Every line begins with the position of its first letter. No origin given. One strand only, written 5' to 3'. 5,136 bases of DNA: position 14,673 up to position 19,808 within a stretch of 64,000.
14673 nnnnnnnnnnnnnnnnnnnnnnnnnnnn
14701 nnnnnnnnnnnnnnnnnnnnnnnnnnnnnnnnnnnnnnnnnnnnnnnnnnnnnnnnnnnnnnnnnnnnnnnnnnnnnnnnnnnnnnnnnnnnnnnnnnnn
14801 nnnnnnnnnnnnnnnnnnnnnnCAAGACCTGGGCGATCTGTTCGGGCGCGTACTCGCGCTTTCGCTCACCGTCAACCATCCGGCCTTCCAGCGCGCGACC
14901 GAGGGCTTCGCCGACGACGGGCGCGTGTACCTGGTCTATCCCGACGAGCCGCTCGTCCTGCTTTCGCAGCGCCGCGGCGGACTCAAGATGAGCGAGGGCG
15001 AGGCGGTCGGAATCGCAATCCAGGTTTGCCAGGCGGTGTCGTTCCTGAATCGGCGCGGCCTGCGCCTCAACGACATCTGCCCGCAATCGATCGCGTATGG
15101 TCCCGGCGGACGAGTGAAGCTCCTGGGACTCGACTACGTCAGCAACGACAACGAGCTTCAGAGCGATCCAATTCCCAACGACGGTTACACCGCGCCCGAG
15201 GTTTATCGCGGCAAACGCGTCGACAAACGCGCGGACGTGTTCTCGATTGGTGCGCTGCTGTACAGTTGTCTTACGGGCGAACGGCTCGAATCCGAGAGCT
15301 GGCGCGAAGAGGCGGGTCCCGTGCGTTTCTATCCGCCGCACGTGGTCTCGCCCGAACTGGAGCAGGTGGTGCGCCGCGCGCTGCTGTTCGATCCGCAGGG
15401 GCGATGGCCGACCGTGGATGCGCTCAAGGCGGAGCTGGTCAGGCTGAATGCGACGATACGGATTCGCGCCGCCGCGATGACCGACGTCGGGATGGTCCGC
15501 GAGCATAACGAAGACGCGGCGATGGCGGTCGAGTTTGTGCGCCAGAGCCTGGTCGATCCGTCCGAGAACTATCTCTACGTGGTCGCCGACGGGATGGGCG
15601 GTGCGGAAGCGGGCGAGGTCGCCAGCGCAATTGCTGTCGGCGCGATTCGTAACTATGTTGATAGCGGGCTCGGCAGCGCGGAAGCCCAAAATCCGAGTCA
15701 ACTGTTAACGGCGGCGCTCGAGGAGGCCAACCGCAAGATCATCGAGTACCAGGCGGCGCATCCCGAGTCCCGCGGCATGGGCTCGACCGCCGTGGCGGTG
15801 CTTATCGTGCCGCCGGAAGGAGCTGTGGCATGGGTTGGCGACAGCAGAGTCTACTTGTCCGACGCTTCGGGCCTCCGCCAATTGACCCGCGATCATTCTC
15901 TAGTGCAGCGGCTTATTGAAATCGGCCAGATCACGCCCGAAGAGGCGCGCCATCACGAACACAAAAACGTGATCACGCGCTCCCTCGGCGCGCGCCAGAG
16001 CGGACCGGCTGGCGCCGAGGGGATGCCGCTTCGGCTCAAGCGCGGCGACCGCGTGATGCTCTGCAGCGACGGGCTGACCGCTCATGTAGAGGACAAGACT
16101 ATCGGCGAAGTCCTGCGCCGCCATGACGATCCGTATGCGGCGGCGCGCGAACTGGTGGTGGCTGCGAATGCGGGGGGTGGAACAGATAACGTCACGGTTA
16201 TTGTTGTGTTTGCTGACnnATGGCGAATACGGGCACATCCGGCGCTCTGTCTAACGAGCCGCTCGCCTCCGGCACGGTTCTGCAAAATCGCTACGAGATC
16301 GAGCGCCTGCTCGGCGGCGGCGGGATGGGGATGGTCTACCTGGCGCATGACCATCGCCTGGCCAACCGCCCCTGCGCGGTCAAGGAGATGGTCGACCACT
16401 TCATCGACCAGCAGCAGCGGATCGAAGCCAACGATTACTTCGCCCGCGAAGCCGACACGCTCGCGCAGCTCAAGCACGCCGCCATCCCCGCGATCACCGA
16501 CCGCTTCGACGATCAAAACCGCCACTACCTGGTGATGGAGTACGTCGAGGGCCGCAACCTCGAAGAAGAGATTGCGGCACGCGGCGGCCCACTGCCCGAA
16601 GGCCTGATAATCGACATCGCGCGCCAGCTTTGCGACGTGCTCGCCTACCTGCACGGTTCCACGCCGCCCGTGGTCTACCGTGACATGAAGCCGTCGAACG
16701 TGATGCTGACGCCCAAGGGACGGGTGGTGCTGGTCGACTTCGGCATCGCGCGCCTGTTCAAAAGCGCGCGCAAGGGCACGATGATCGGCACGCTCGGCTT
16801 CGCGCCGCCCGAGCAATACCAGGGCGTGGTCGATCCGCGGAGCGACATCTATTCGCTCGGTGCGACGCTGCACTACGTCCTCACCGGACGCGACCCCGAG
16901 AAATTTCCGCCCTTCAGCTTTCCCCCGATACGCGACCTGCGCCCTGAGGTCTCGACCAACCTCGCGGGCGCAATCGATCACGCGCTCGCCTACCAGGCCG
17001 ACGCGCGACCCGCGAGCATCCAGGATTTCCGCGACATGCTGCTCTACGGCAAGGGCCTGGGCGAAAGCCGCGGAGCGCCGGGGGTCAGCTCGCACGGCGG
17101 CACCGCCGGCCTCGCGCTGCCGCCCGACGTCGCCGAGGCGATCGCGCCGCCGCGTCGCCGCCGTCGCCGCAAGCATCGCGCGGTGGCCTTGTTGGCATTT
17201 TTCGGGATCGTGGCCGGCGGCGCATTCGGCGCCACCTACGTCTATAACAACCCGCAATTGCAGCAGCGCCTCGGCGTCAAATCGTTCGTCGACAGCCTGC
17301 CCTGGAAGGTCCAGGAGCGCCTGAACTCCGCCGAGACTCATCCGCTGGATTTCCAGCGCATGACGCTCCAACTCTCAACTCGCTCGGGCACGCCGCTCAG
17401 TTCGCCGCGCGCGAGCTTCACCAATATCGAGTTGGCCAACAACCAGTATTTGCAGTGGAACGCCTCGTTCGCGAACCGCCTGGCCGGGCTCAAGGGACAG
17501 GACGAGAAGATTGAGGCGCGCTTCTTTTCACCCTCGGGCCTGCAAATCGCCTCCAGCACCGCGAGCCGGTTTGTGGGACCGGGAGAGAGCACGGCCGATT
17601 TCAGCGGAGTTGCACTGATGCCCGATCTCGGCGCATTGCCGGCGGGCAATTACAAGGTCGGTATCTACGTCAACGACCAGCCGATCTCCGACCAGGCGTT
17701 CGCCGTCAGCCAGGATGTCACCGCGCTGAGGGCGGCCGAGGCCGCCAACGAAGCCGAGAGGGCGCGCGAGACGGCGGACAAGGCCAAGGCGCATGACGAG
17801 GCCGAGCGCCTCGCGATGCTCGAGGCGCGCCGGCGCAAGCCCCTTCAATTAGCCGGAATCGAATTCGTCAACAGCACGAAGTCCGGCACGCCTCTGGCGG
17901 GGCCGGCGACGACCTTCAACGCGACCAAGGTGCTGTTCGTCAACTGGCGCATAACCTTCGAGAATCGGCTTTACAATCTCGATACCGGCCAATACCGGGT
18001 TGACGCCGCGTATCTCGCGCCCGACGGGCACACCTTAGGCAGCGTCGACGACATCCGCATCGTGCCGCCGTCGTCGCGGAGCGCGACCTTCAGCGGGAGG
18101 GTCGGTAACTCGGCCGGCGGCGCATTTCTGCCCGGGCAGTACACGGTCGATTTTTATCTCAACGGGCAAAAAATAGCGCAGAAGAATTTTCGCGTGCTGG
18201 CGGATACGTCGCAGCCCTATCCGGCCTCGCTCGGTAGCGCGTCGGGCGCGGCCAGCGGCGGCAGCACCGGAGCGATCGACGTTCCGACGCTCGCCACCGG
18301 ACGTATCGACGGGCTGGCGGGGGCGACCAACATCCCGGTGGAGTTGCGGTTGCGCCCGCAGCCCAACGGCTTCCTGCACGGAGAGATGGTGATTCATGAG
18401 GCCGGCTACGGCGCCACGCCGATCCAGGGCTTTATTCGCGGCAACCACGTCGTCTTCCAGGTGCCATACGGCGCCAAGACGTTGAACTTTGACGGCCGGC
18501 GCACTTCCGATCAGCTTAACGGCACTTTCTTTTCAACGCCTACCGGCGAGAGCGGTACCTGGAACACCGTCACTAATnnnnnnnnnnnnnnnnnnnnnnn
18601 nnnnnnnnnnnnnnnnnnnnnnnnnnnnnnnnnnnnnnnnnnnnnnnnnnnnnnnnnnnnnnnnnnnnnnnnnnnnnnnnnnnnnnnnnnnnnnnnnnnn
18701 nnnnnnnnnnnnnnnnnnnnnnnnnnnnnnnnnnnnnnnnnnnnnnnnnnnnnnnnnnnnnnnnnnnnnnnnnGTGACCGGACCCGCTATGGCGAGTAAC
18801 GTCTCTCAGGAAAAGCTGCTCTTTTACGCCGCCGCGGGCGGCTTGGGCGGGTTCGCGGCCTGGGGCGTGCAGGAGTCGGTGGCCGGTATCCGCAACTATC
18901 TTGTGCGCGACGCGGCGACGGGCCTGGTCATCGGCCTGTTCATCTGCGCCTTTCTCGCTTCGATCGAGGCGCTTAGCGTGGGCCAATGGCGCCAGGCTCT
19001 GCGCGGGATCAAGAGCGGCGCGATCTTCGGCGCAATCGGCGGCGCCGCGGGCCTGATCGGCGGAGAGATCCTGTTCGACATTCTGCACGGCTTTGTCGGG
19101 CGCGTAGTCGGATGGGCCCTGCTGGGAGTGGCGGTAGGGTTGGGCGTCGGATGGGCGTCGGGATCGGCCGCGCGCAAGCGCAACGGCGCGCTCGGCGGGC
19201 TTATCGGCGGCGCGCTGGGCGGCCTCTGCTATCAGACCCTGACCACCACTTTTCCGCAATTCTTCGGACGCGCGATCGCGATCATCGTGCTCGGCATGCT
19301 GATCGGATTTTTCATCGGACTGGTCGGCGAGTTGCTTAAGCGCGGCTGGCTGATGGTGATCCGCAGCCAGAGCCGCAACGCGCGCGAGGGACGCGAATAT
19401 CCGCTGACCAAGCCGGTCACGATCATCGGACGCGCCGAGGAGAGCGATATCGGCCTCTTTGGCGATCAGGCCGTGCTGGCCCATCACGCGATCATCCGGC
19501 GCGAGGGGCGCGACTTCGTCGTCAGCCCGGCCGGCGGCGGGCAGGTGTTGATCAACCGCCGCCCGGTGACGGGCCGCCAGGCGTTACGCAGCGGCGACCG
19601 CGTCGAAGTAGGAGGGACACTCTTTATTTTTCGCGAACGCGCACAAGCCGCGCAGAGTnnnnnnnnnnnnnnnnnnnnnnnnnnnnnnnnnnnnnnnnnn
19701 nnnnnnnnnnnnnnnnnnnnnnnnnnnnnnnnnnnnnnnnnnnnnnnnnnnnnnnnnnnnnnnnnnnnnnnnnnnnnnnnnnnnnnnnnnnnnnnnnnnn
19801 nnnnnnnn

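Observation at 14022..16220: Single polypeptide fusing a zinc ribbon, a catalytically dead kinase fold and an apparently active PP2C phosphatase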

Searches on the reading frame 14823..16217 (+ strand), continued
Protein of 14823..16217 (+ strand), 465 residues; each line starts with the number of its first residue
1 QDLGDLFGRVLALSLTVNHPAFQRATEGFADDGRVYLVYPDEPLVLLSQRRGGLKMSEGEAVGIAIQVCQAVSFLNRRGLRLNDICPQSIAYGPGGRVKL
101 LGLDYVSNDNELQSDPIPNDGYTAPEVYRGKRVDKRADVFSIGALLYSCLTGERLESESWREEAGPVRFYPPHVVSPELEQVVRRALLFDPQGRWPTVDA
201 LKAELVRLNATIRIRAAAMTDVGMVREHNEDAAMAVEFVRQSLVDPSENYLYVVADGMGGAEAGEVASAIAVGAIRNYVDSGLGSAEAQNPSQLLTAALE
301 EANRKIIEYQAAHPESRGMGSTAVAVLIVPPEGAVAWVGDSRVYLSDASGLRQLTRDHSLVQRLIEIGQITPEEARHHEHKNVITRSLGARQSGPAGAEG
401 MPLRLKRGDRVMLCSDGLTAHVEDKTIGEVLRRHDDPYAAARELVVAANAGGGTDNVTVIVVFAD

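Call 57: get_annotated_region(hit=H3, flank=7000)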
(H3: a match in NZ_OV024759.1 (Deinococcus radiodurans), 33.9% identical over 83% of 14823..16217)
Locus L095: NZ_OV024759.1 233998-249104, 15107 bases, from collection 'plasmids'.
description: Deinococcus radiodurans isolate DRR11 plasmid 3
organism: Deinococcus radiodurans (NCBI taxid 1299)
taxonomy: Bacteria; Deinococcota; Deinococci; Deinococcales; Deinococcaceae; Deinococcus; Deinococcus radiodurans
host: -; source: -; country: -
typing (MOB-suite, as given by PLSDB): non-mobilizable
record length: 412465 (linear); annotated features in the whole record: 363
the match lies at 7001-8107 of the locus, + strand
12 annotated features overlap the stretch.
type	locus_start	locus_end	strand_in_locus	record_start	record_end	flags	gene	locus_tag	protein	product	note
CDS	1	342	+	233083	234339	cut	-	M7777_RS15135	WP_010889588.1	glycosyltransferase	-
CDS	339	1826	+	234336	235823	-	-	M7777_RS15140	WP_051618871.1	phospholipase D-like domain-containing protein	-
CDS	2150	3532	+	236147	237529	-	-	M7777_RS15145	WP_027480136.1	VWA domain-containing protein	-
CDS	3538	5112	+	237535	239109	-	-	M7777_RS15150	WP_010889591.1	serine/threonine-protein kinase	GO:0006468 - protein phosphorylation [Evidence IEA]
CDS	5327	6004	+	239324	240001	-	-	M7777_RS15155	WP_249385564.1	hypothetical protein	-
CDS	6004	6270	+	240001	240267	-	-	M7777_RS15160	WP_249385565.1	FHA domain-containing protein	-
CDS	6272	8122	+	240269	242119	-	-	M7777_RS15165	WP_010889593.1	PP2C family serine/threonine-protein phosphatase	-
CDS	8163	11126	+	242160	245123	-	-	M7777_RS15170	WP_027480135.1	right-handed parallel beta-helix repeat-containing protein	-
CDS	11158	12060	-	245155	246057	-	-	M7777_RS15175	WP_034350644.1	LysR family transcriptional regulator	-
CDS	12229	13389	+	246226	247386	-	-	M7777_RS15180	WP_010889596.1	acyl-CoA dehydrogenase family protein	-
CDS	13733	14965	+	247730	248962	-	kynU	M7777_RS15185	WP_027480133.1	kynureninase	GO:0019441 - tryptophan catabolic process to kynurenine [Evidence IEA]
CDS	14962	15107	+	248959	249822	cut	kynA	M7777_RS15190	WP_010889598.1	tryptophan 2,3-dioxygenase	GO:0019441 - tryptophan catabolic process to kynurenine [Evidence IEA]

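Call 58: get_annotated_region(hit=H4, flank=6000)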
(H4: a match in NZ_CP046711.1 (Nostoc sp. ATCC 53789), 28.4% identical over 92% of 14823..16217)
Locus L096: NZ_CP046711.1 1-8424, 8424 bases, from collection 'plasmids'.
description: Nostoc sp. ATCC 53789 plasmid pNsp_h, complete sequence
organism: Nostoc sp. ATCC 53789 (NCBI taxid 76335)
taxonomy: Bacteria; Cyanobacteriota; Cyanophyceae; Nostocales; Nostocaceae; Nostoc; Nostoc sp. ATCC 53789
host: -; source: -; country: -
typing (MOB-suite, as given by PLSDB): mobilizable; replicon rep_cluster_1622; relaxase MOBP
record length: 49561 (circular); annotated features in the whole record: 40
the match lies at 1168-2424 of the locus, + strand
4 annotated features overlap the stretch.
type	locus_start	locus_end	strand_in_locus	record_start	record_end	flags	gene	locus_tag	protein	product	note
CDS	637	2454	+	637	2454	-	-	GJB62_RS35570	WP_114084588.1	protein phosphatase 2C domain-containing protein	-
CDS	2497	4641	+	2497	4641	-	-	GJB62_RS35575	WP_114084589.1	serine/threonine-protein kinase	GO:0006468 - protein phosphorylation [Evidence IEA]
CDS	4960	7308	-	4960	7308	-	-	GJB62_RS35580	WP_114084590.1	transglycosylase domain-containing protein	-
CDS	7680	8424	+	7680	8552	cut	-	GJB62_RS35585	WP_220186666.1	tyrosine-type recombinase/integrase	GO:0015074 - DNA integration [Evidence IEA]; GO:0006310 - DNA recombination [Evidence IEA]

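Call 60: search_protein_families(library=pfam, proteins=[L095:6272-8119:+, L096:637-2451:+, L095:5327-6001:+, L095:2150-3529:+], max_evalue=0.1)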
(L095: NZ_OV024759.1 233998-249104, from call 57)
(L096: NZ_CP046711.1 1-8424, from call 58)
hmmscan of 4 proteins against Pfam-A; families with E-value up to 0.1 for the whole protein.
L095:6272-8119:+ (616 aa): 3 families
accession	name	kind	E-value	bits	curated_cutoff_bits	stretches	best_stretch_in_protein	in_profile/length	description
PF00481.26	PP2C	-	1.6e-07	31.7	20.3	1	416-506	38-141/255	Protein phosphatase 2C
PF13672.11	PP2C_2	-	5.1e-07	29.9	24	1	412-571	26-177/209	Protein phosphatase 2C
PF07228.17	SpoIIE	-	0.013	15.9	25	0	551-614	116-191/192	Stage II sporulation protein E (SpoIIE)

L096:637-2451:+ (605 aa): 3 families
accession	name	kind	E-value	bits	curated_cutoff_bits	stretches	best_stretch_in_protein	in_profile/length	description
PF00481.26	PP2C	-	3.5e-13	50.2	20.3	2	365-485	15-141/255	Protein phosphatase 2C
PF13672.11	PP2C_2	-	9.3e-13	48.6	24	1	363-559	10-182/209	Protein phosphatase 2C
PF07228.17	SpoIIE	-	0.0011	19.4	25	1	537-597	118-190/192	Stage II sporulation protein E (SpoIIE)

L095:5327-6001:+ (225 aa): 3 families
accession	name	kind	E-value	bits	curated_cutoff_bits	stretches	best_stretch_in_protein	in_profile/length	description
PF12773.13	DZR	-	0.0007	20.2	27.3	1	5-27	1-23/45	Double zinc ribbon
PF24463.1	DUF7577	-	0.00085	19.3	28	1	3-25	3-25/27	Domain of unknown function (DUF7577)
PF13240.11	Zn_Ribbon_1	-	0.0018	18.5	25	1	5-23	2-20/23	zinc-ribbon domain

L095:2150-3529:+ (460 aa): 5 families
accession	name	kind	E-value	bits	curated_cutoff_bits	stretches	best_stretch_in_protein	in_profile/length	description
PF00092.34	VWA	-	1e-17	65.4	23.8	1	43-219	2-157/174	von Willebrand factor type A domain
PF13519.12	VWA_2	-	1.2e-17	65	27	1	43-174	1-107/107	von Willebrand factor type A domain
PF13768.12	VWA_3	-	4.5e-07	30.5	27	1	86-219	18-152/155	von Willebrand factor type A domain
PF05762.20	VWA_CoxE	-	0.0016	18.3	26.4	0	32-55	48-71/222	VWA domain containing CoxE-like protein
PF25106.1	VWA_4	-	0.043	13.8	27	0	42-63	1-22/169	von Willebrand factor A domain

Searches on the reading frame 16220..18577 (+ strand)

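Call 6: search_protein_families(library=pfam, proteins=[window:16220-18577:+], max_evalue=1)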
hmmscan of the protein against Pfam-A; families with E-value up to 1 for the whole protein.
window:16220-18577:+ (786 aa): 10 families
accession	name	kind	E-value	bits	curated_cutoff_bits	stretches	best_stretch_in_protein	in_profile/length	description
PF00069.31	Pkinase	-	1e-37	130.4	31.7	1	25-226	1-196/263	Protein kinase domain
PF07714.23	PK_Tyr_Ser-Thr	-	3.4e-21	76.1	23.1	1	26-226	2-204/258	Protein tyrosine and serine/threonine kinase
PF13954.11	PapC_N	-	1.1e-06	29.1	27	2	633-662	23-52/146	PapC N-terminal domain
PF03109.22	ABC1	-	1.3e-06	28.2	22.9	1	77-189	120-226/244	ABC1 atypical kinase-like domain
PF01636.29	APH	-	0.00016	21.9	23.2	1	72-147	35-110/239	Phosphotransferase enzyme family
PF22091.2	DUF6941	-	0.012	16.4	27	0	586-659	47-124/125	Family of unknown function (DUF6941)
PF14531.12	Kinase-like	-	0.035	13.8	25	1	135-199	152-212/289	Kinase-like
PF03881.20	Fructosamin_kin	-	0.042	13.5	22.4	1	57-112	40-97/288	Fructosamine kinase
PF19344.4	TetR_C_32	-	0.058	13.9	27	1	25-63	83-121/139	Tetracyclin repressor-like, C-terminal domain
PF01429.25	MBD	-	0.12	12.5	21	0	589-612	28-49/77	Methyl-CpG binding domain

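Call 7: search_protein_families(library=ncbifam, proteins=[window:16220-18577:+], max_evalue=1)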
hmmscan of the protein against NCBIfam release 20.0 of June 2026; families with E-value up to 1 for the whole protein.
window:16220-18577:+ (786 aa): 21 families
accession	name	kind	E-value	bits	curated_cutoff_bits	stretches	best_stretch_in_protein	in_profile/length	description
NF033483.0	PknB_PASTA_kin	equivalog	2.5e-57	195.2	450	1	18-226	2-207/563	Stk1 family PASTA domain-containing Ser/Thr kinase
NF038150.1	lanthi_synth_IV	equivalog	1.1e-41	143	650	1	16-231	182-400/851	class IV lanthionine synthetase LanL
NF047741.1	antiphage_MADS6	equivalog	4.6e-32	111.3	460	2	12-146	484-609/612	methylation-associated defense system protein kinase MAD6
NF052427.1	StpK7MSMEG_1200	equivalog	2.3e-30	105.7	900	1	24-226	8-208/601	serine/threonine protein kinase StpK7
NF038151.1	lanthi_synth_III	equivalog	2.1e-25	89.3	575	1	18-221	215-423/833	class III lanthionine synthetase LanKC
NF009651.0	PRK13184.1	equivalog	3.9e-21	74.8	839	1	23-224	2-228/932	serine/threonine-protein kinase PknD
NF053615.1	SerThrKinAfsKStmc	equivalog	1.3e-18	67.1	1300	1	25-227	15-213/809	protein serine/threonine kinase AfsK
TIGR03903.1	TOMM_kin_cyc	equivalog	5.7e-18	64.2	705.75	1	65-224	16-186/1267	TOMM system kinase/cyclase fusion protein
NF033442.0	BREX_PglW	equivalog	5e-16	57.6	990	2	17-226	506-709/1391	BREX system serine/threonine kinase PglW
NF011463.0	PRK14879.1-4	equivalog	2.2e-10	40.3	188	1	75-184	66-167/237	Kae1-associated kinase Bud32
NF058632.1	SerThrKinPrkT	equivalog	2.3e-09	36.7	280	1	18-175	16-163/322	serine/threonine protein kinase PrkT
NF043056.1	T4SS_LegK1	equivalog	2.8e-09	36.1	550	1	23-220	67-283/516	Dot/Icm T4SS effector kinase LegK1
TIGR03724.2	arch_bud32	equivalog_domain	7.6e-09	35.3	125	1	75-182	41-136/193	KEOPS complex kinase/ATPase Bud32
NF011464.0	PRK14879.1-7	equivalog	5.5e-07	29.5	246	1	38-179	11-151/221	Kae1-associated kinase Bud32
NF007174.0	PRK09605.1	equivalog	1.5e-05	23.7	447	1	74-181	383-477/535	bifunctional N(6)-L-threonylcarbamoyladenine synthase/serine/threonine protein kinase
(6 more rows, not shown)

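Call 54: search_protein_families(library=padloc, proteins=[window:16220-18577:+], max_evalue=0.001)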
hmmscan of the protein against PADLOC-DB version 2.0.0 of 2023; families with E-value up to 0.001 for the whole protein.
window:16220-18577:+ (786 aa): 32 families (the best 25 are shown)
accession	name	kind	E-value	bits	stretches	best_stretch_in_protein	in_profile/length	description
PDLC04042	PD-T4-6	-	1.5e-61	206.6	1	18-274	4-269/292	-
PDLC04044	PD-T4-6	-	1.6e-54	183.5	1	16-270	25-285/372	-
PDLC04061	PD-T4-6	-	5.5e-52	175.9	1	16-276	9-282/510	-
PDLC04053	PD-T4-6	-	9.9e-52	174.3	1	23-274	9-268/311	-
PDLC04054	PD-T4-6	-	6.6e-51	171.8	1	15-274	3-270/347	-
PDLC04045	PD-T4-6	-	1.3e-50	170.4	1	18-231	28-250/350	-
PDLC04060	PD-T4-6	-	3.7e-50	169.2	1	17-226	2-208/486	-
PDLC04138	mad6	-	3.9e-50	169.4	1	16-226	44-255/659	mads_6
PDLC04062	PD-T4-6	-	5.9e-47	158.7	1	20-226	29-237/450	-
PDLC04047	PD-T4-6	-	8e-47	157.9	1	19-269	6-264/327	-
PDLC04043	PD-T4-6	-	3.6e-46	156.1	1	20-330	12-320/452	-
PDLC04057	PD-T4-6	-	4.8e-44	149.1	1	18-271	3-264/443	-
PDLC04052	PD-T4-6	-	6.7e-44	148.9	1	19-226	5-215/496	-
PDLC04051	PD-T4-6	-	7.5e-42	141.8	1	19-270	28-287/476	-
PDLC04048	PD-T4-6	-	1.2e-40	138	1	18-226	5-211/354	-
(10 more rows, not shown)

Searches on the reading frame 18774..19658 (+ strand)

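Call 21: search_protein_families(library=pfam, proteins=[window:18774-19658:+], max_evalue=0.001)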
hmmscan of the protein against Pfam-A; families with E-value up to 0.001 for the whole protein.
window:18774-19658:+ (295 aa): 2 families
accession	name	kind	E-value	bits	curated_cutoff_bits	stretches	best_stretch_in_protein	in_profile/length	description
PF16697.10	Yop-YscD_cpl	-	3.9e-11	43.5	33.2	1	205-288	8-92/94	Inner membrane component of T3SS, cytoplasmic domain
PF00498.31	FHA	-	1.4e-07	32.3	20.7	1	216-280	1-67/67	FHA domain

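Call 54: search_protein_families(library=padloc, proteins=[window:18774-19658:+], max_evalue=0.001)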
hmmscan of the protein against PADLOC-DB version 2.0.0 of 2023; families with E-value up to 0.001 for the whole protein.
window:18774-19658:+ (295 aa): 0 families
